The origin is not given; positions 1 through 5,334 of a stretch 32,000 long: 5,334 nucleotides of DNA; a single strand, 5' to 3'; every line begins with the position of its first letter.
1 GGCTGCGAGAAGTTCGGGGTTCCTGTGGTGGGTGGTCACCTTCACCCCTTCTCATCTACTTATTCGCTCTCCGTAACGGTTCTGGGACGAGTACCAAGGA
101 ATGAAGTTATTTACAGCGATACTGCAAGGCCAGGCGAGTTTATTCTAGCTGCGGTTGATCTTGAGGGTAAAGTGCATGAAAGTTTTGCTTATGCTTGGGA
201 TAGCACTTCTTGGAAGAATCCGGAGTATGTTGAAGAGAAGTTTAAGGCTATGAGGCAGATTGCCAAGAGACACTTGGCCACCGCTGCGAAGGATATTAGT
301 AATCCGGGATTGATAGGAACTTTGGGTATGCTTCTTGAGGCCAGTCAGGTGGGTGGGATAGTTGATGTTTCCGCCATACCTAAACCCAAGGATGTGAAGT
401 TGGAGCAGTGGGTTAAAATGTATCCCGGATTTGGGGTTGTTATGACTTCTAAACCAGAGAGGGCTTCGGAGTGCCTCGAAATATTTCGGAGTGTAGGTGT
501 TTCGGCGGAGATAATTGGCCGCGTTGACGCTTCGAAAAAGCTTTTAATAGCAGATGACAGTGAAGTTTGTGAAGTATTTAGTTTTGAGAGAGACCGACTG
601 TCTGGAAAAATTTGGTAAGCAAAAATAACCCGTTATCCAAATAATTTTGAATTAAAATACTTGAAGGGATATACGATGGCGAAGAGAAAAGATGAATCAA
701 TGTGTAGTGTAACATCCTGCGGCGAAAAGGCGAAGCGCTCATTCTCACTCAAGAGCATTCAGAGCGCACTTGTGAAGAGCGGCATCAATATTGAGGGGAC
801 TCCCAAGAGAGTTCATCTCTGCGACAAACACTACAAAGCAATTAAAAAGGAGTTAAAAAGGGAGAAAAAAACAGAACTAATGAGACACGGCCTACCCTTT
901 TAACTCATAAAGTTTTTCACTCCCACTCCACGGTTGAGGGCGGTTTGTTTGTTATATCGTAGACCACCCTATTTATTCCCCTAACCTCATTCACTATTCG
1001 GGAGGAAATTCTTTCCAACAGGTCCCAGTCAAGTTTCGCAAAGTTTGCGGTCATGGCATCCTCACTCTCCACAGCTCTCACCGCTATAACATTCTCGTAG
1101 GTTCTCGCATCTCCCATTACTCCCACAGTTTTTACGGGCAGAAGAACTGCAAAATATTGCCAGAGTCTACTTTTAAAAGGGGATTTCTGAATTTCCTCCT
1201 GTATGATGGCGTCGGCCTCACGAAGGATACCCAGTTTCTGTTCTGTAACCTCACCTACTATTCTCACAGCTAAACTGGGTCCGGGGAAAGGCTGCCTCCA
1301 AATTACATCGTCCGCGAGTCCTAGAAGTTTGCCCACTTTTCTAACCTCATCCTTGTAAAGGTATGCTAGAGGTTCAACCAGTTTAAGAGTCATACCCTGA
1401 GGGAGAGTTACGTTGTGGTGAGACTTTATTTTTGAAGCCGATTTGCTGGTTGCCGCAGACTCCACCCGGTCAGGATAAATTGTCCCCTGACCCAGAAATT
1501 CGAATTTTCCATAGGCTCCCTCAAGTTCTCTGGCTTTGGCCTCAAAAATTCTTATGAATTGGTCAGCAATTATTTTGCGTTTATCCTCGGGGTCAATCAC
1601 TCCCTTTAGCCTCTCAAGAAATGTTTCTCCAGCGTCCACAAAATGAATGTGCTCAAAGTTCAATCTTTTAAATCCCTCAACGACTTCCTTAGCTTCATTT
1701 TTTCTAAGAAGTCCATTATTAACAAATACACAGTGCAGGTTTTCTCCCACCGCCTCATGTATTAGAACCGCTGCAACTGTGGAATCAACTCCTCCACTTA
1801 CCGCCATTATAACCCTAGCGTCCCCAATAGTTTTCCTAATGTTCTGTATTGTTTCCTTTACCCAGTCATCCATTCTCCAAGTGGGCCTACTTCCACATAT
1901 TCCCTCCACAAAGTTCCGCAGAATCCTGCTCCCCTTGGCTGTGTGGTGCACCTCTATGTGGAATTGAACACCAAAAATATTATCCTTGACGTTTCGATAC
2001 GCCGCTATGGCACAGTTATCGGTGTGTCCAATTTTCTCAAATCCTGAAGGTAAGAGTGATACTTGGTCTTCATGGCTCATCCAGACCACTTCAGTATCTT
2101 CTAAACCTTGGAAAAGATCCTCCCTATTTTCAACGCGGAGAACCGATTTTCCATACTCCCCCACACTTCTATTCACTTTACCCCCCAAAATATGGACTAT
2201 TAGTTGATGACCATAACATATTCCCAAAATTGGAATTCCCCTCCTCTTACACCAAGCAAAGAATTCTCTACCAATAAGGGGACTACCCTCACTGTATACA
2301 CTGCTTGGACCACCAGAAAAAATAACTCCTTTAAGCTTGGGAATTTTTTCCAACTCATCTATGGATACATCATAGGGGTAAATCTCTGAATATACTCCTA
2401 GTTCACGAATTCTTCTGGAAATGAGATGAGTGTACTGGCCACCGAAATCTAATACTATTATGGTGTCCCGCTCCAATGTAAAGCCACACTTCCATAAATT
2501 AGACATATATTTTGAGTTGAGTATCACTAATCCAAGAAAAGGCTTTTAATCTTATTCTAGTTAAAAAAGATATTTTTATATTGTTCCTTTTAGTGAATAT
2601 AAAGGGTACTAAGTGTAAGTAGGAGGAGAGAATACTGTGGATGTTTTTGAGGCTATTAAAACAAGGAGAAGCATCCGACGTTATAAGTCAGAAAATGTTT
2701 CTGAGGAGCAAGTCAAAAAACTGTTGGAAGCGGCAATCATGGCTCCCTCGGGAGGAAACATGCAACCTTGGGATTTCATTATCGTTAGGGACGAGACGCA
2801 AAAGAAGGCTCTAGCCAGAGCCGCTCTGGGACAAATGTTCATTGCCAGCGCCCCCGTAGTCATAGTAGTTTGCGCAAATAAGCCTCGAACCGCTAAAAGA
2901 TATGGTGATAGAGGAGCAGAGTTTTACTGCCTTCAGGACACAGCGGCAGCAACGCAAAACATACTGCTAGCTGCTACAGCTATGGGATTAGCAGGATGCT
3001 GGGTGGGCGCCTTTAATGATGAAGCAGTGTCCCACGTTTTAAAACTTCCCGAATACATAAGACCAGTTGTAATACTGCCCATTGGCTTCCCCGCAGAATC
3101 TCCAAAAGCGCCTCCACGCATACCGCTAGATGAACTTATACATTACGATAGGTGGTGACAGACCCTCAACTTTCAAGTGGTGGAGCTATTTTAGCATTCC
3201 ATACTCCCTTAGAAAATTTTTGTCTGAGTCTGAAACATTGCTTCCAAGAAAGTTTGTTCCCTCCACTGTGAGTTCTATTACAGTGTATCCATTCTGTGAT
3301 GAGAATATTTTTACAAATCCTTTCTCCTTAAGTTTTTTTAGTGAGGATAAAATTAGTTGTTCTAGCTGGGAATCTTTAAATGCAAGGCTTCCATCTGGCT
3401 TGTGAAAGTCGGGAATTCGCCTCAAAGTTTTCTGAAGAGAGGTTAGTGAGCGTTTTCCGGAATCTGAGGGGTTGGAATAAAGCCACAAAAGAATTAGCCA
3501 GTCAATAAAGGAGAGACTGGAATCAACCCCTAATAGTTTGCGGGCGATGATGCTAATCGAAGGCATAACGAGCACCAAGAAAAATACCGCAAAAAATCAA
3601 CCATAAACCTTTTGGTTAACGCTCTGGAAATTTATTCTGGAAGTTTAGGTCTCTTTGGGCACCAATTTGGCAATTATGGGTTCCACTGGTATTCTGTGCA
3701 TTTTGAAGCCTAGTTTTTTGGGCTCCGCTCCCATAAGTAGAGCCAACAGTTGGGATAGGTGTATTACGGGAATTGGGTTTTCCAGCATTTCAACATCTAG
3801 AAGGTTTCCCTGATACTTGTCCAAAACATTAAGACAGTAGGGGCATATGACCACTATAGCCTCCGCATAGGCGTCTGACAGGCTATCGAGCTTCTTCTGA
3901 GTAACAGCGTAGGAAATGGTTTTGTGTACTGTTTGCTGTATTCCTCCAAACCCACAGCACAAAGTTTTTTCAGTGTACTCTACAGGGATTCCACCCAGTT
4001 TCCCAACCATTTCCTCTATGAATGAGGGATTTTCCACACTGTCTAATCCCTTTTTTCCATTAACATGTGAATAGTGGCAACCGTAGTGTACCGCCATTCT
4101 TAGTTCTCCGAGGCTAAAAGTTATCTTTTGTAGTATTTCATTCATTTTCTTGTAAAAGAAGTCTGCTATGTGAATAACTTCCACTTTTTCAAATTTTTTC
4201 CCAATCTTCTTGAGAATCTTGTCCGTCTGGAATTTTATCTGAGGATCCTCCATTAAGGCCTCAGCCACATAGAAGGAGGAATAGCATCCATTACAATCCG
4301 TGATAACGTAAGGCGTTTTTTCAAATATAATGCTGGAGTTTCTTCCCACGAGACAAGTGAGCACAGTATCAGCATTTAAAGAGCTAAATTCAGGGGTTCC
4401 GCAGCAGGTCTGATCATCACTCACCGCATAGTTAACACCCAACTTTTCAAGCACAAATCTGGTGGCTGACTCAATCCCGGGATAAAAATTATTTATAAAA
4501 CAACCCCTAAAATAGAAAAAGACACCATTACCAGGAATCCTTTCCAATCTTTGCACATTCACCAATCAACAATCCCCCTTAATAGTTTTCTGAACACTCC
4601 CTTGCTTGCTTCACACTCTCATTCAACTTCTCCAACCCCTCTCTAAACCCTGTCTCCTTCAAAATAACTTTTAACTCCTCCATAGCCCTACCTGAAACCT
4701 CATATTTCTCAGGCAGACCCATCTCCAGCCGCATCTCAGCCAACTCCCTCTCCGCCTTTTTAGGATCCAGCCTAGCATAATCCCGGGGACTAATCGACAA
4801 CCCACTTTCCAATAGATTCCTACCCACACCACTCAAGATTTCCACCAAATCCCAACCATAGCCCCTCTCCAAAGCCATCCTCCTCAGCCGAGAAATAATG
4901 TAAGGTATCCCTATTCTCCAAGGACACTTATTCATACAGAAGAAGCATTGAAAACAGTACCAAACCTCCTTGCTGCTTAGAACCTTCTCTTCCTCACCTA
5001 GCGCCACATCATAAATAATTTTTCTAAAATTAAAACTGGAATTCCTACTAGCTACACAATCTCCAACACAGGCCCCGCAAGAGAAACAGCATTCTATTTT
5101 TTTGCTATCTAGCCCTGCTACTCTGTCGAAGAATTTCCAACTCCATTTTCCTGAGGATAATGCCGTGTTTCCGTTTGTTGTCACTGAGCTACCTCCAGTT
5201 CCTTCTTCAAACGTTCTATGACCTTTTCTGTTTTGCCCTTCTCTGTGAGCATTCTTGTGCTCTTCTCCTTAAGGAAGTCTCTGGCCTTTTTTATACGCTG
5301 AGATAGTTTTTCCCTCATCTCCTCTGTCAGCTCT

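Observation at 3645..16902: Hdr/MvhD module, Mer and MetVF co-located: a candidate dual-pterin, electron-bifurcating C1 node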

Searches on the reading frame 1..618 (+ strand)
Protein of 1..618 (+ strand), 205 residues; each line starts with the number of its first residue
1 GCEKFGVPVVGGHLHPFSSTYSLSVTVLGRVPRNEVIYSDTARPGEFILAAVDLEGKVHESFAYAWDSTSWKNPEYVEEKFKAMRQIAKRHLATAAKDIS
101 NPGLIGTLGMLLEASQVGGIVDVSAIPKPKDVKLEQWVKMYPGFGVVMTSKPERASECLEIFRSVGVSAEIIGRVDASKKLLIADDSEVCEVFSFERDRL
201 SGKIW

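Call 4: search_protein_families(library=pfam, proteins=[window:1-618:+])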
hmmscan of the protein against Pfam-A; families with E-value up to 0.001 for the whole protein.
window:1-618:+ (205 aa): 1 family
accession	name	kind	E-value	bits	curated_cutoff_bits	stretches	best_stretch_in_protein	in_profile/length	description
PF02769.27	AIRS_C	-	9.2e-19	68.6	23.1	1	72-180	39-150/156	AIR synthase related protein, C-terminal domain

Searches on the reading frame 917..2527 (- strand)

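Call 4: search_protein_families(library=pfam, proteins=[window:917-2527:-])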
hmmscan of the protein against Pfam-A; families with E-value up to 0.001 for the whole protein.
window:917-2527:- (536 aa): 5 families
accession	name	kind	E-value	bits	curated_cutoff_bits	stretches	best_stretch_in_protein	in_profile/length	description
PF00117.34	GATase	-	2.4e-44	151.7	22.8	1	25-207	2-187/190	Glutamine amidotransferase class-I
PF00958.27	GMP_synt_C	-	6e-44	148.5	27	1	444-535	1-92/92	GMP synthase C terminal domain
PF02540.23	NAD_synthase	-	2.3e-07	30.6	21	1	226-281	8-64/242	NAD synthase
PF07722.19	Peptidase_C26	-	1.1e-06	29.1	20.5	1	94-192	102-219/219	Peptidase C26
PF03054.22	tRNA_Me_trans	-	2.7e-05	24.3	20.6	1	238-272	2-35/202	tRNA methyl transferase HUP domain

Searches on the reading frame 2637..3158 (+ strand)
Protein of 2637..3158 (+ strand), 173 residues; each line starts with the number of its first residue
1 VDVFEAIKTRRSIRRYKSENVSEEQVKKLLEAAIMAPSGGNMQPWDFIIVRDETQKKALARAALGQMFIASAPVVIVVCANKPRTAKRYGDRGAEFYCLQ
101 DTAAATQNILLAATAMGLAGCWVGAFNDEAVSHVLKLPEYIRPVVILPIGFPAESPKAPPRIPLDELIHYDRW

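Call 4: search_protein_families(library=pfam, proteins=[window:2637-3158:+])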
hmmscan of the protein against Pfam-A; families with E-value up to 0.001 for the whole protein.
window:2637-3158:+ (173 aa): 2 families
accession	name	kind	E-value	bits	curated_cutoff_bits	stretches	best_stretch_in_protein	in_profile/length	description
PF00881.29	Nitroreductase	-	1.2e-39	136.6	23.5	2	7-68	1-62/167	Nitroreductase family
PF14512.11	TM1586_NiRdase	-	2.6e-16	60.4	27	2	23-54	157-189/215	Putative TM nitroreductase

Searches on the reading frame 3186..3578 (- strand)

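Call 4: search_protein_families(library=pfam, proteins=[window:3186-3578:-])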
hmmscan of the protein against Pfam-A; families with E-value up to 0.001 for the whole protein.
window:3186-3578:- (130 aa): 0 families

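Call 5: search_protein_families(library=ncbifam, proteins=[window:3186-3578:-], max_evalue=0.01)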
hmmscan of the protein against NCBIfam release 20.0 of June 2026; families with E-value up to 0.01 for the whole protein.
window:3186-3578:- (130 aa): 0 families

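Call 49: search_protein_families(library=pfam, proteins=[window:3186-3578:-], max_evalue=0.1)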
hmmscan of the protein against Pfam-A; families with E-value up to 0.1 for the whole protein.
window:3186-3578:- (130 aa): 1 family
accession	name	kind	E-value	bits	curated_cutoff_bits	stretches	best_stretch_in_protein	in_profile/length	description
PF13145.12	Rotamase_2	-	0.091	14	27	0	54-104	56-106/121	PPIC-type PPIASE domain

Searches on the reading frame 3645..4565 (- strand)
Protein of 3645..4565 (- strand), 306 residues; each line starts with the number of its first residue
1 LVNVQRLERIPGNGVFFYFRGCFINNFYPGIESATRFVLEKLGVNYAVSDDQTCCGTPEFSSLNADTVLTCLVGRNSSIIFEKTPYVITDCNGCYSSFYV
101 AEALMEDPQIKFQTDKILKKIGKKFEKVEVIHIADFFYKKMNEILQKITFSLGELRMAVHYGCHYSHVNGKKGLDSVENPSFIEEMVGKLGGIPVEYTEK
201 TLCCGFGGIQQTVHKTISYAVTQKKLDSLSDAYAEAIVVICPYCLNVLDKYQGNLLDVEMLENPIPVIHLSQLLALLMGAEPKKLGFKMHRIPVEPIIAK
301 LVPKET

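Call 3: search_protein_families(library=pfam, proteins=[window:3645-4565:-])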
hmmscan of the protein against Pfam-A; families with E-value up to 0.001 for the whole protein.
window:3645-4565:- (306 aa): 1 family
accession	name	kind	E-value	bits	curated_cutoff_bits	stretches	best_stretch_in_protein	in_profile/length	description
PF02754.22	CCG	-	1.9e-27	95.6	20.6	2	158-248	2-84/85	Cysteine-rich domain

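Call 5: search_protein_families(library=ncbifam, proteins=[window:3645-4565:-], max_evalue=0.01)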
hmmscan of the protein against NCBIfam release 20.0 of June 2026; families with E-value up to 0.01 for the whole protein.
window:3645-4565:- (306 aa): 9 families
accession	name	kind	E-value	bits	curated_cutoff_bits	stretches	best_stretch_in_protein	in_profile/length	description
TIGR03288.1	CoB_CoM_SS_B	equivalog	7.4e-67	225.6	345.15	1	16-301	2-290/290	CoB--CoM heterodisulfide reductase subunit B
NF041780.1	hetero_SS_HdrB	equivalog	1.8e-55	188.4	450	1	17-300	7-304/304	ferredoxin:CoB-CoM heterodisulfide reductase subunit HdrB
NF042965.1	MFR_anch_SdhE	equivalog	1.9e-27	96.6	500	1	16-290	3-274/282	8-methylmenaquinol:fumarate reductase membrane anchor subunit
NF045670.1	quin_L_LdhH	equivalog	2.1e-24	85.8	800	1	17-274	470-705/706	L-lactate dehydrogenase (quinone) large subunit LdhH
NF004898.0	PRK06259.1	equivalog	1.8e-17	63.2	385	1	18-249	266-465/488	fumarate reductase (CoM/CoB) subunit TfrB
NF008434.0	PRK11274.1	equivalog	2.2e-12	46.6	333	1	18-249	172-389/409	glycolate oxidase subunit GlcF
NF008369.0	PRK11168.1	equivalog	4.3e-10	39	278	1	17-245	170-377/401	anaerobic glycerol-3-phosphate dehydrogenase subunit C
NF045663.1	diclust_near_Sec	equivalog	2.3e-06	26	530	1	198-250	572-620/759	pyridine nucleotide-disulfide oxidoreductase/dicluster-binding protein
TIGR03379.1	glycerol3P_GlpC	equivalog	0.0031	16.3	279.9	0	17-244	165-373/397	anaerobic glycerol-3-phosphate dehydrogenase subunit GlpC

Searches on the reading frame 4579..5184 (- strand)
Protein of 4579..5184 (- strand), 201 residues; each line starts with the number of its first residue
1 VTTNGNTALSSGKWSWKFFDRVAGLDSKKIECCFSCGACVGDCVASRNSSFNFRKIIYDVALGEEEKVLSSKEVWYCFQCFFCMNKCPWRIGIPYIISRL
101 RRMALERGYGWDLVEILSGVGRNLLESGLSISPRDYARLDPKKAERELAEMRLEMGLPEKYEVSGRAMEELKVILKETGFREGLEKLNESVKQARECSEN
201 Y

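Call 3: search_protein_families(library=pfam, proteins=[window:4579-5184:-])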
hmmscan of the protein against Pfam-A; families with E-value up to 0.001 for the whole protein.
window:4579-5184:- (201 aa): 4 families
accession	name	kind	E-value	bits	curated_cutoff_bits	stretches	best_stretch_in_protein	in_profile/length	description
PF13183.11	Fer4_8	-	4.3e-08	34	27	1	30-89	2-66/68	4Fe-4S dicluster domain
PF13187.11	Fer4_9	-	5.6e-05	23.5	27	1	33-88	2-48/52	4Fe-4S dicluster domain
PF13534.11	Fer4_17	-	7.6e-05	23.6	22.2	1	33-88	2-57/61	4Fe-4S dicluster domain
PF13237.11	Fer4_10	-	0.0003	21.1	25.5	1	31-88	7-53/53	4Fe-4S dicluster domain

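Call 5: search_protein_families(library=ncbifam, proteins=[window:4579-5184:-], max_evalue=0.01)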
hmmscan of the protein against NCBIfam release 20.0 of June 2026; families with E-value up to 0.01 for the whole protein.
window:4579-5184:- (201 aa): 7 families
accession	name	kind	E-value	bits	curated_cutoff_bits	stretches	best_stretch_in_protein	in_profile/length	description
TIGR03290.1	CoB_CoM_SS_C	equivalog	3.9e-23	82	160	1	30-182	1-142/144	CoB--CoM heterodisulfide reductase subunit C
NF041890.1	hdrC_Methbact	equivalog_domain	5.2e-22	78.4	270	1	27-188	25-191/192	ferredoxin:CoB-CoM heterodisulfide reductase subunit HdrC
NF041779.1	hetero_SS_HdrC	equivalog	8.7e-22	77.5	350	1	26-192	26-196/198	ferredoxin:CoB-CoM heterodisulfide reductase subunit HdrC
NF038018.1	qmoC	equivalog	1e-08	35.1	300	1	17-107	4-94/360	quinone-interacting membrane-bound oxidoreductase complex subunit QmoC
NF004898.0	PRK06259.1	equivalog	4.1e-07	29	385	1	26-154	129-263/488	fumarate reductase (CoM/CoB) subunit TfrB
NF008369.0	PRK11168.1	equivalog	0.0013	17.7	278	1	27-103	7-86/401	anaerobic glycerol-3-phosphate dehydrogenase subunit C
TIGR00273.1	TIGR00273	equivalog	0.0023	16.8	444.8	1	32-109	294-377/432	LutB/LldF family L-lactate oxidation iron-sulfur protein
